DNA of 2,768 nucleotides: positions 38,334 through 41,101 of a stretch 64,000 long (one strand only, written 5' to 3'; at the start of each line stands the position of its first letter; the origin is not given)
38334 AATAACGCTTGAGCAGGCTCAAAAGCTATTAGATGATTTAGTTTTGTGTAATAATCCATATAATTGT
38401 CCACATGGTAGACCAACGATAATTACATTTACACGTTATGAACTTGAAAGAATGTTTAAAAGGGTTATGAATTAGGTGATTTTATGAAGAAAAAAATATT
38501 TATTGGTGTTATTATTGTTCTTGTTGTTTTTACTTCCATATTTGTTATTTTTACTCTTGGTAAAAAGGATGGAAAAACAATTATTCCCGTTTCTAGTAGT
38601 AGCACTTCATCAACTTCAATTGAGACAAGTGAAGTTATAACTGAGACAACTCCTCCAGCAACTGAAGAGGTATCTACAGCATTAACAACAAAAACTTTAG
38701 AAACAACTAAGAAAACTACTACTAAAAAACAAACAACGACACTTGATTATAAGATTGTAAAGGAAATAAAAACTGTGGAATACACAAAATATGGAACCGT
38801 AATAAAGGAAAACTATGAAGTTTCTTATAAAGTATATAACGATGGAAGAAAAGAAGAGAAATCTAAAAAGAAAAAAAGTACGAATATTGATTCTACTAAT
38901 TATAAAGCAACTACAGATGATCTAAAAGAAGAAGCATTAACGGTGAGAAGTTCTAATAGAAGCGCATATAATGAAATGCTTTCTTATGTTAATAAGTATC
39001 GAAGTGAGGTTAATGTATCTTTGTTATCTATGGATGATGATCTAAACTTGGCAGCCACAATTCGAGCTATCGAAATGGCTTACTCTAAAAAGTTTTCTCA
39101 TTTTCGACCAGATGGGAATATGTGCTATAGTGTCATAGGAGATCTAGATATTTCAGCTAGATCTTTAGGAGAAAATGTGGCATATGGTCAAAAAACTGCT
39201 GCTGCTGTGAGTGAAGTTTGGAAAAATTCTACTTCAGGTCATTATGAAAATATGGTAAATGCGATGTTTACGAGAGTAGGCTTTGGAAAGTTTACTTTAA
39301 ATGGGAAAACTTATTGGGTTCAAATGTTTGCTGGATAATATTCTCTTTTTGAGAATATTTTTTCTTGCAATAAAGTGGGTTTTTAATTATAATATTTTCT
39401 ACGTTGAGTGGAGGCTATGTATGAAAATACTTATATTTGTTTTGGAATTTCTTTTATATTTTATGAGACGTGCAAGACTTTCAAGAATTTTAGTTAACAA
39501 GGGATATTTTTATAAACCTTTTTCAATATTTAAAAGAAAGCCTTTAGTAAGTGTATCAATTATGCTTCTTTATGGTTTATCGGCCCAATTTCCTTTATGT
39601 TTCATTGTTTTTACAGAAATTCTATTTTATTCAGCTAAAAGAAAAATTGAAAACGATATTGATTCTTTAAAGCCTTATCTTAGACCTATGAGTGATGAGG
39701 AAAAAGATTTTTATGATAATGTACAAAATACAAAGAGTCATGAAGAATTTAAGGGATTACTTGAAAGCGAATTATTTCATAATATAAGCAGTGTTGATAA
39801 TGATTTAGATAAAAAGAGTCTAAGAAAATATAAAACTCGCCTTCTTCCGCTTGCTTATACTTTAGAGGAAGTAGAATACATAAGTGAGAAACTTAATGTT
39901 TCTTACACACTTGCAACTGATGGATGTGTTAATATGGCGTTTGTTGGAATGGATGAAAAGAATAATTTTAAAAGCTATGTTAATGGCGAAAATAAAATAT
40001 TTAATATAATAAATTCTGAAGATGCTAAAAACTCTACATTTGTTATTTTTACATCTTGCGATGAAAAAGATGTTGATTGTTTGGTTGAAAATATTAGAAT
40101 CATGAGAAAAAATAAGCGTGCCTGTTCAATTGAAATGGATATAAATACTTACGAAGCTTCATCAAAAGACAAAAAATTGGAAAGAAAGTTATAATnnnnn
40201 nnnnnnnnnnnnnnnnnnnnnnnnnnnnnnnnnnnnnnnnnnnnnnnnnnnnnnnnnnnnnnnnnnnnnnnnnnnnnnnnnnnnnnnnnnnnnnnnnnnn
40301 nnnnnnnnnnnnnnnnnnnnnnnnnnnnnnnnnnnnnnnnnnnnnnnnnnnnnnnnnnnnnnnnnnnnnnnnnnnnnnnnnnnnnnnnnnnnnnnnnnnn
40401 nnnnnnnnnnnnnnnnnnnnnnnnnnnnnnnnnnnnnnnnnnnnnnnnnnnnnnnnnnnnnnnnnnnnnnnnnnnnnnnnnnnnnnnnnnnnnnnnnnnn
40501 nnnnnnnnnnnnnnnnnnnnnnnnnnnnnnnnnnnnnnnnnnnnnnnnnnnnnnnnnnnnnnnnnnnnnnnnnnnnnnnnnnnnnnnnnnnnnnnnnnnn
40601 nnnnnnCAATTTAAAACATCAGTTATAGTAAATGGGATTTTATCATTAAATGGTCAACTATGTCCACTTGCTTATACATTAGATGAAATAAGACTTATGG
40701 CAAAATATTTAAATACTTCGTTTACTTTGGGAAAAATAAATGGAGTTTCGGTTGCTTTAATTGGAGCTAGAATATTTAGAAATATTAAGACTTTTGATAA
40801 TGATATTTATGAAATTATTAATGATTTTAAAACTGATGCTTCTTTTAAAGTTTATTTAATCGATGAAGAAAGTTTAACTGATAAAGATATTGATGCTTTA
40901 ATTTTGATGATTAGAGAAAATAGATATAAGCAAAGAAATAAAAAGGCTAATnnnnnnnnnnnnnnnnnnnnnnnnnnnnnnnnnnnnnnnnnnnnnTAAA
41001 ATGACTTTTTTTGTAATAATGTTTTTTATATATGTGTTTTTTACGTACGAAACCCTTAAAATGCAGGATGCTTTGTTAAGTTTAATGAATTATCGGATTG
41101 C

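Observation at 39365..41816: Self-contained transcription unit of three abutting, diverged paralogous membrane proteins of unknown function next to mraZ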

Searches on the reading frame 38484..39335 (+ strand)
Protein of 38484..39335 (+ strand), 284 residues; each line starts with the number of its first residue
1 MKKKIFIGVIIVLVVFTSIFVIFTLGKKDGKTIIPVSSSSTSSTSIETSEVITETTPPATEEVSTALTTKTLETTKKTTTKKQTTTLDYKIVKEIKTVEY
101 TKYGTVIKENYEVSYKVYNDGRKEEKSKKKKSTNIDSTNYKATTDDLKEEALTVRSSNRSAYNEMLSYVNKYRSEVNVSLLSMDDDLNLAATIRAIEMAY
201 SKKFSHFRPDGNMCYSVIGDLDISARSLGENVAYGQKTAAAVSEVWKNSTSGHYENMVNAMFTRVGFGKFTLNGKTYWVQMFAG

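Call 7: search_protein_families(library=pfam, proteins=[window:38484-39335:+], max_evalue=1)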
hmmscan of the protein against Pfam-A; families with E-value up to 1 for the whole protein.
window:38484-39335:+ (284 aa): 4 families
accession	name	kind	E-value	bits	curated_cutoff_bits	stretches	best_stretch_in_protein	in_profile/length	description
PF00188.32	CAP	-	1.1e-18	68.6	21.1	1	166-282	1-117/117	Cysteine-rich secretory protein family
PF18134.7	AGS_C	-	0.0047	17.4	26.7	1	67-138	19-91/129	Adenylyl/Guanylyl and SMODS C-terminal sensor domain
PF01707.22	Peptidase_C9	-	0.012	15.6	25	1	130-257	5-124/202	Peptidase family C9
PF15769.10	DUF4698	-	0.028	13.7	28.6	1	26-186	174-337/481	Domain of unknown function (DUF4698)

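Call 8: search_protein_families(library=ncbifam, proteins=[window:38484-39335:+], max_evalue=1)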
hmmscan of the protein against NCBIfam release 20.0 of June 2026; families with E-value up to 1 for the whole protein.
window:38484-39335:+ (284 aa): 4 families
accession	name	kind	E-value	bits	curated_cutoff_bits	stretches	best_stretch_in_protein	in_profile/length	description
TIGR02909.1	spore_YkwD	subfamily_domain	7.6e-19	67.9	171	1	163-283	6-126/127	uncharacterized protein, YkwD family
NF052539.1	DivAsocLipDalA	equivalog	9.6e-10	38.6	200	1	139-281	25-167/169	divisome-associated lipoprotein DalA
NF005269.0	PRK06771.1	equivalog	0.063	14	90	1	9-68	5-64/97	hypothetical protein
NF005294.0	PRK06819.1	subfamily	0.22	11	387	1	25-188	148-298/376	FliC/FljB family flagellin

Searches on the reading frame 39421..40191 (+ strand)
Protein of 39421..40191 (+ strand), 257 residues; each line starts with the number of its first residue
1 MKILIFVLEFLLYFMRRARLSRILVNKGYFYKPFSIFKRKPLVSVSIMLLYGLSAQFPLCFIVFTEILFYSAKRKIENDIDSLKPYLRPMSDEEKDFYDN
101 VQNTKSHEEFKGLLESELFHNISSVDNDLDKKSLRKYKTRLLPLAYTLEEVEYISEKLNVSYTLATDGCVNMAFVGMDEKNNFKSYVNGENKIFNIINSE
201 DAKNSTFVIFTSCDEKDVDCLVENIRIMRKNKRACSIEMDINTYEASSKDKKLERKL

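Call 7: search_protein_families(library=pfam, proteins=[window:39421-40191:+], max_evalue=1)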
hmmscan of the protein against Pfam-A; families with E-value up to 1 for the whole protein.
window:39421-40191:+ (257 aa): 0 families

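Call 8: search_protein_families(library=ncbifam, proteins=[window:39421-40191:+], max_evalue=1)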
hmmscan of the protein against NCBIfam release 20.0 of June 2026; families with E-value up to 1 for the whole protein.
window:39421-40191:+ (257 aa): 0 families

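Call 16: find_homologous_proteins(query=A1, max_evalue=0.01)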
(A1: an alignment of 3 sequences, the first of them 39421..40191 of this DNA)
Query A1 (3 sequences) (257 aa, profile of the alignment): 46 proteins with E <= 0.01 among 7513 candidates.
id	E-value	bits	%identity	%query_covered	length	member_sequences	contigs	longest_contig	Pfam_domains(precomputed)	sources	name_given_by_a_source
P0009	1.6e-125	436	28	45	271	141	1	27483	-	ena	-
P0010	1.1e-111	391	29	45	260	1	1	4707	-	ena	-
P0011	1.6e-102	361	21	68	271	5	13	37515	-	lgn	-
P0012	1.2e-92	328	98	100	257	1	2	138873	-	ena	-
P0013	1.5e-92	328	99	100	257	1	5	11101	-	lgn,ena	-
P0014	2.2e-92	327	99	100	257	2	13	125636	-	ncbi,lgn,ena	-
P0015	2.4e-92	327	99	100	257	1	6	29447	-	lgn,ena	-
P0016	2.9e-92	327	98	100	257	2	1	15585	-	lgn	-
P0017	4.3e-92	326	99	100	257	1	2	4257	-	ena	-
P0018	5.6e-92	326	99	100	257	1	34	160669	-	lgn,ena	-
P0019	6.0e-92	326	99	100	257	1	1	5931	-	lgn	-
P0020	7.4e-92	326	99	100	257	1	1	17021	-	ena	-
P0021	1.0e-91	325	98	100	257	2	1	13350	-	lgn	-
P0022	1.1e-91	325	98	100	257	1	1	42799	-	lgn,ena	-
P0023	1.2e-91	325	98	100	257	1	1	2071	-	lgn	-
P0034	9.6e-91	322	98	100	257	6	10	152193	-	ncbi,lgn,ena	-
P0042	2.6e-85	304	32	46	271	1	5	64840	-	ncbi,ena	-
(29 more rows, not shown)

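Call 27: search_protein_families(library=phrogs, proteins=[window:39421-40191:+], max_evalue=1)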
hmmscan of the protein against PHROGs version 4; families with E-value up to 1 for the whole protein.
window:39421-40191:+ (257 aa): 2 families
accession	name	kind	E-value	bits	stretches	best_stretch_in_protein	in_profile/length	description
phrog_33067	-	unknown function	0.097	13.7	1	59-79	10-30/50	-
phrog_8350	-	unknown function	0.23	12.7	0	68-93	51-76/76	-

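Call 28: search_protein_families(library=padloc, proteins=[window:39421-40191:+], max_evalue=1)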
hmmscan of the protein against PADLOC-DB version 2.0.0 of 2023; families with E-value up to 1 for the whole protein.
window:39421-40191:+ (257 aa): 0 families

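Call 71: list_cluster_members(proteins=[P0014, P0007, P0042, P0034])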
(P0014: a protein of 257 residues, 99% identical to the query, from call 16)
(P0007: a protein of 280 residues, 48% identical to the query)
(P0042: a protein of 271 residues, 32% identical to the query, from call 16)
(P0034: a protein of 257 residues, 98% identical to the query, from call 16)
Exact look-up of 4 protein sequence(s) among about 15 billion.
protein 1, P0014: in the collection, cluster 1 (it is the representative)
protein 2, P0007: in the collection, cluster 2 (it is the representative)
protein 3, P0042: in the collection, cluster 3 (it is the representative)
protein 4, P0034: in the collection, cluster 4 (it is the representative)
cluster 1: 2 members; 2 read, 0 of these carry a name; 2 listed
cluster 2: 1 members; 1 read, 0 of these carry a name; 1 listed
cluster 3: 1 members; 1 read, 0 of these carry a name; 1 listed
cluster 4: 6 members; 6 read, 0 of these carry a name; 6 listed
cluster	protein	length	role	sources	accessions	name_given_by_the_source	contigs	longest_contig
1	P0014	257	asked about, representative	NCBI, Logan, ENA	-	-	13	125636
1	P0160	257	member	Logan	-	-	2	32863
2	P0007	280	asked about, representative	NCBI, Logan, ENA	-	-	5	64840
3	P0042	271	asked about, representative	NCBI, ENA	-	-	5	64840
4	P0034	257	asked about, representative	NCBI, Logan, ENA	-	-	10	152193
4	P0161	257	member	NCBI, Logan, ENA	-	-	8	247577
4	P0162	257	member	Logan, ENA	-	-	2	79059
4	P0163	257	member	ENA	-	-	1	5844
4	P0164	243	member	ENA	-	-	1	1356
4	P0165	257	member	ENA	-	-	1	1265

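Call 93: find_encoding_contigs(protein=P0011, flank=7000, max_places=6)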
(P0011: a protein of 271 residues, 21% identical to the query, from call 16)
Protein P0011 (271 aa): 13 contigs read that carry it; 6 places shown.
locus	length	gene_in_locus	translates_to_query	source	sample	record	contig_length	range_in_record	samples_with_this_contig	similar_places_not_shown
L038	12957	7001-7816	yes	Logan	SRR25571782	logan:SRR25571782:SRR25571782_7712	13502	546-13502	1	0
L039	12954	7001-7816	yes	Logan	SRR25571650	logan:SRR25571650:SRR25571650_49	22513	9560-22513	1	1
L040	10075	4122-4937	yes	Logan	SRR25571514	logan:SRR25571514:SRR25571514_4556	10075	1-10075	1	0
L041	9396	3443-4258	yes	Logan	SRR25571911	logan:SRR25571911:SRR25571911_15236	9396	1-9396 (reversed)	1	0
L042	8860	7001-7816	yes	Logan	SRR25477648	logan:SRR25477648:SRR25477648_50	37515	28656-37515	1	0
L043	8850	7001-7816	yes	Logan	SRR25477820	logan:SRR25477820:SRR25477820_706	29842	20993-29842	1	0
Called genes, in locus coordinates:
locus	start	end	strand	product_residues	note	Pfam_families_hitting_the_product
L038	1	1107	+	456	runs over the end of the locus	-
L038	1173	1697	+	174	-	PF09419:PGP_phosphatase, PF13419:HAD_2, PF00702:Hydrolase, PF13242:Hydrolase_like (weak)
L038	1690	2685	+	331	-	PF03193:RsgA_GTPase, PF01926:MMR_HSR1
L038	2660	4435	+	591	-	PF02518:HATPase_c (weak), PF13589:HATPase_c_3, PF01119:DNA_mis_repair, PF08676:MutL_C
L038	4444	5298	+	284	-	PF00188:CAP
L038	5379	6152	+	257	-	-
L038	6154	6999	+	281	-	-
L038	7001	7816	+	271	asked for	-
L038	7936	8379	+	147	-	PF02381:MraZ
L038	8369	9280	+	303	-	PF01795:Methyltransf_5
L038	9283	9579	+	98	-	PF04977:DivIC (weak)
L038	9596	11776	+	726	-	PF03717:PBP_dimer, PF00905:Transpeptidase, PF03793:PASTA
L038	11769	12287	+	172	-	-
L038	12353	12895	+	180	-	-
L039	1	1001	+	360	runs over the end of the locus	-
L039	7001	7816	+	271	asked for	-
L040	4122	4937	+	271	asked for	-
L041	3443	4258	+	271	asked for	-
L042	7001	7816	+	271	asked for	-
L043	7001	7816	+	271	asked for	-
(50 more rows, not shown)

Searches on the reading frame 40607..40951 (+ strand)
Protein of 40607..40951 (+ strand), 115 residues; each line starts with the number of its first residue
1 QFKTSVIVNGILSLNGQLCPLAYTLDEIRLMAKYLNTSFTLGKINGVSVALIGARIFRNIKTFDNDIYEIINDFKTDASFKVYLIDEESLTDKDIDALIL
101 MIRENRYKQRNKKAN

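Call 63: predict_structure(alignment_id=A5)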
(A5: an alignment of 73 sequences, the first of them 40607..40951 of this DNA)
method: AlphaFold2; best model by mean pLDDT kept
length: 115 residues; sequences in the alignment: 73
mean_pLDDT: 92.0   pTM: 0.82
mean pLDDT of the five models: 92.0, 90.9, 90.5, 90.4, 88.4
residues with pLDDT >= 90: 90; 70-90: 23; 50-70: 2; < 50: 0
segments of 3 or more residues with pLDDT < 50: none
pLDDT, mean of each block of 10 residues (from residue 1): 86 92 94 96 96 94 96 90 92 93 93 74
secondary structure, 60 per line:
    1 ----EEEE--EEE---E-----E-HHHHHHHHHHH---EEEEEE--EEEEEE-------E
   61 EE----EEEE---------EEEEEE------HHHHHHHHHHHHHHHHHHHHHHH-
elements in order: E5-8 E11-13 H25-35 E39-44 E47-52 E60-62 E67-70 E80-85 H92-114

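Call 66: fold_search(model_id=the predicted structure, library=pdb)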
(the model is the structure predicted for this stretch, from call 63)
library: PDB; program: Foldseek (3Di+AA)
matches with E <= 10: 239; with E <= 0.001: 0
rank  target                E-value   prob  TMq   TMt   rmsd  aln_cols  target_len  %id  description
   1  7kin_J                3.9e-01  0.20  0.26  0.28  17.6        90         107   11  Mycobacterium tuberculosis WT RNAP transcription open promoter complex with WhiB7 promoter (released 2021-04-21)
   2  7p5x_AJ               6.7e-01  0.14  0.25  0.32  17.6        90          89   12  Mycobacterial RNAP with transcriptional activator PafBC (released 2021-12-22)
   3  9e7v_J                7.1e-01  0.14  0.26  0.28  17.8        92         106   11  Off-pathway Mycobacterium tuberculosis transcription initiation promoter complex (RNA Polymerase with Sigma-A, CarD, a (released 2025-10-01)
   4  9ccv_A                8.1e-01  0.07  0.23  0.21  12.9       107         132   12  Crystal structure of human respiratory syncytial virus NS1 bound to human MED25 ACID (released 2025-04-09)
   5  5vi5_J                1.1e+00  0.08  0.22  0.27  17.9        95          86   10  Structure of Mycobacterium smegmatis transcription initiation complex with a full transcription bubble (released 2017-07-26)
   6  2m4v_MODEL_1_A        1.2e+00  0.25  0.26  0.35   3.2        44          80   14  Mycobacterium tuberculosis RNA polymerase binding protein A (RbpA) and its interactions with sigma factors (released 2013-04-17)
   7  6vvv_J                1.2e+00  0.11  0.26  0.32  17.9        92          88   10  Crystal structure of a Mycobacterium smegmatis transcription initiation complex with Rifampicin-resistant RNA polymera (released 2020-10-21)
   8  6vvt_J                1.5e+00  0.09  0.26  0.34  16.5        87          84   11  Crystal structure of a Mycobacterium smegmatis transcription initiation complex with Rifampicin-resistant RNA polymera (released 2020-10-21)
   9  3hsb_A                1.5e+00  0.03  0.14  0.20   9.0        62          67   11  Crystal structure of YmaH (Hfq) from Bacillus subtilis in complex with an RNA aptamer (released 2010-06-23)
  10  6c04_J                1.6e+00  0.09  0.26  0.27  18.0        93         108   11  Mtb RNAP Holo/RbpA/double fork DNA -closed clamp (released 2018-03-28)
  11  6dcf_J                1.6e+00  0.08  0.25  0.32  18.7        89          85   10  Crystal structure of a Mycobacterium smegmatis transcription initiation complex with Rifampicin-resistant RNA polymera (released 2018-09-05)
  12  6krd_b                1.6e+00  0.04  0.20  0.06   6.0        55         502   14  TRiC at 0.05 mM ADP-AlFx, Conformation 4, 0.05-C4 (released 2019-09-18)
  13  4xco_B                1.7e+00  0.04  0.14  0.19  10.2        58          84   14  Signal-sequence induced conformational changes in the signal recognition particle (released 2015-06-10)
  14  7jzw_J                1.7e+00  0.04  0.22  0.25  13.4       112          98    8  Cryo-EM structure of CRISPR-Cas surveillance complex with AcrIF4 (released 2020-12-30)
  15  8edi_A                1.7e+00  0.01  0.12  0.09  12.8       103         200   11  Structure of C. elegans UNC-5 IG 1+2 Domains bound to Heparin dp4 (released 2023-01-11)
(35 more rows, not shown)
